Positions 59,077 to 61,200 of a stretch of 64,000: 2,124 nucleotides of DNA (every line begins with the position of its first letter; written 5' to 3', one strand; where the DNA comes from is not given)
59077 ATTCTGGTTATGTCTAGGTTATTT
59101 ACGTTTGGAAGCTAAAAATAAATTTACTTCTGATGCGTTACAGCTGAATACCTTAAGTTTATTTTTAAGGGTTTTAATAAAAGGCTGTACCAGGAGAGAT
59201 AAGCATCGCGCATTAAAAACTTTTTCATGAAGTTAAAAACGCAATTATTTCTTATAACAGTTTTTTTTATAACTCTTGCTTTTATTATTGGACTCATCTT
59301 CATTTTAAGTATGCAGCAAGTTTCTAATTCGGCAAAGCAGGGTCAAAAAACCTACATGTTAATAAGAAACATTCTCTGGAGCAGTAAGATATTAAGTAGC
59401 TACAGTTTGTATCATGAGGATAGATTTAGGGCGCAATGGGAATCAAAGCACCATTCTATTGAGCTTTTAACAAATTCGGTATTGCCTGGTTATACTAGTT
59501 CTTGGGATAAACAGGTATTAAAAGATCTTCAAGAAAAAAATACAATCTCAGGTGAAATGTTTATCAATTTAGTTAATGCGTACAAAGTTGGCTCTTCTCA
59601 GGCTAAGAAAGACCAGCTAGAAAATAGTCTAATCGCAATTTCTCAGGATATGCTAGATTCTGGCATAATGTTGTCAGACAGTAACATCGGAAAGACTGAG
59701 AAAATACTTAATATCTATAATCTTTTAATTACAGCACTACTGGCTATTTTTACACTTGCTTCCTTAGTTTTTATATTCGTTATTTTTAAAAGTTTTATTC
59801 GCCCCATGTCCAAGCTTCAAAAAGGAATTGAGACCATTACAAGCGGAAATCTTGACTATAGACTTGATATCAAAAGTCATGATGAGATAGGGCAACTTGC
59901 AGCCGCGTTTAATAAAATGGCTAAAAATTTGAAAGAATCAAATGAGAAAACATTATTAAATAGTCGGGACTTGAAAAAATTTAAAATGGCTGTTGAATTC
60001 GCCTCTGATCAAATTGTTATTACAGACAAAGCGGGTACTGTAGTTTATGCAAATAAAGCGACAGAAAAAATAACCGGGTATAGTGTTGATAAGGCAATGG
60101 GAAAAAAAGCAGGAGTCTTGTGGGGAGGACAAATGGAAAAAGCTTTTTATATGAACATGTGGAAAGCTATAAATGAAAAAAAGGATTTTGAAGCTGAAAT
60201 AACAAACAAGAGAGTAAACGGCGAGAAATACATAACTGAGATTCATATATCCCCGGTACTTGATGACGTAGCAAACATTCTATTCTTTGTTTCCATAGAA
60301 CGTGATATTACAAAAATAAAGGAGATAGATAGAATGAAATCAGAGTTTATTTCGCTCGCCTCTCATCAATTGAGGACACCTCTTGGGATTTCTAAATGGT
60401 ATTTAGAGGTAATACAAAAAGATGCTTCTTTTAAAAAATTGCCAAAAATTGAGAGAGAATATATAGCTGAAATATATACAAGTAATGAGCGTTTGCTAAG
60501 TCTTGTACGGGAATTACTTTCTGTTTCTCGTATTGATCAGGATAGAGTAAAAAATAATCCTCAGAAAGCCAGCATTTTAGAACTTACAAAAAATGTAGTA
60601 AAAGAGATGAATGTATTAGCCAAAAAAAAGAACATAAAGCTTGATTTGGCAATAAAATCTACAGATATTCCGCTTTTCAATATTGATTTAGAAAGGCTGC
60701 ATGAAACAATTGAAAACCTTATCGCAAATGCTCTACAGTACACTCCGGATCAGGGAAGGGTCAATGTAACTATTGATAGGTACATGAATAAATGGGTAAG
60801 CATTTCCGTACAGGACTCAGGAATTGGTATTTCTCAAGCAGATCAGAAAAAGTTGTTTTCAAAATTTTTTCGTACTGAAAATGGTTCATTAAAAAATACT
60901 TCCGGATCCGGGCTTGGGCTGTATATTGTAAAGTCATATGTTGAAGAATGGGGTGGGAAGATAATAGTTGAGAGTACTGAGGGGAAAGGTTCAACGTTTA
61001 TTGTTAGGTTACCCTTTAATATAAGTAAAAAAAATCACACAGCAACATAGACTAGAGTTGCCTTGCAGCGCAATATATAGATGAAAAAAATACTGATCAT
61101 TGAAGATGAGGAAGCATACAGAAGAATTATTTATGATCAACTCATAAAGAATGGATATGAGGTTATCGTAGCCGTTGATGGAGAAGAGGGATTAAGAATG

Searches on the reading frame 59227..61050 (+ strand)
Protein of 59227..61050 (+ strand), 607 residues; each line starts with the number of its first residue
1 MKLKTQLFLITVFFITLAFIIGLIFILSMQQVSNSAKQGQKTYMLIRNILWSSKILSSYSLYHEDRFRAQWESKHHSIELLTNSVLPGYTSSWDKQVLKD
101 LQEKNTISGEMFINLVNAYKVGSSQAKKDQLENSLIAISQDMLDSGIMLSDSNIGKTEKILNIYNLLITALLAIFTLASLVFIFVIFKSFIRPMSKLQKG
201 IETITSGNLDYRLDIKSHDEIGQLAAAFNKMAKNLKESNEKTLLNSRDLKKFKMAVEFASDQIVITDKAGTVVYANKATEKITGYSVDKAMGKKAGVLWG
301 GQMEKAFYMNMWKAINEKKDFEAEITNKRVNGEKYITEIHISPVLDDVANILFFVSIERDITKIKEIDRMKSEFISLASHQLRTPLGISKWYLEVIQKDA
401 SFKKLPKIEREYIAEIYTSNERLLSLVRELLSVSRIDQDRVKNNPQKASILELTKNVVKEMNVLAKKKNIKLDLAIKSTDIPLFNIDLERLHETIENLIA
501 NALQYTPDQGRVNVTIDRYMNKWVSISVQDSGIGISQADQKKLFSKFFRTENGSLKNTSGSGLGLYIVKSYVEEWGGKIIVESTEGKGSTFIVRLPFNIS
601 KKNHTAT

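Call 15: search_protein_families(library=pfam, proteins=[window:59227-61050:+], max_evalue=0.001)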
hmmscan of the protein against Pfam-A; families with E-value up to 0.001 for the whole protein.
window:59227-61050:+ (607 aa): 8 families
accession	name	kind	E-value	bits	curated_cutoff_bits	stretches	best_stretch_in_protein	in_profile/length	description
PF02518.31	HATPase_c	-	8.1e-30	104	26.4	1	487-598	2-110/111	Histidine kinase-, DNA gyrase B-, and HSP90-like ATPase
PF13426.13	PAS_9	-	5.7e-16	59.1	27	1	261-363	2-103/103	PAS domain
PF00672.30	HAMP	-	9.2e-16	58.4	25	1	188-237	4-53/53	HAMP domain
PF00512.31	HisKA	-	6.9e-13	48.9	26.9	1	370-438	1-65/66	His Kinase A (phospho-acceptor) domain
PF00989.32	PAS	-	8.4e-12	45.5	22.6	1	257-361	8-113/113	PAS fold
PF08448.16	PAS_4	-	1.8e-08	35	23.1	1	261-363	6-107/110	PAS fold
PF08447.18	PAS_3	-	3.1e-05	24.6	25.6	1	273-355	2-86/89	PAS fold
PF13188.13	PAS_8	-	0.00043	20.5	21.8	1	251-295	2-43/65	PAS domain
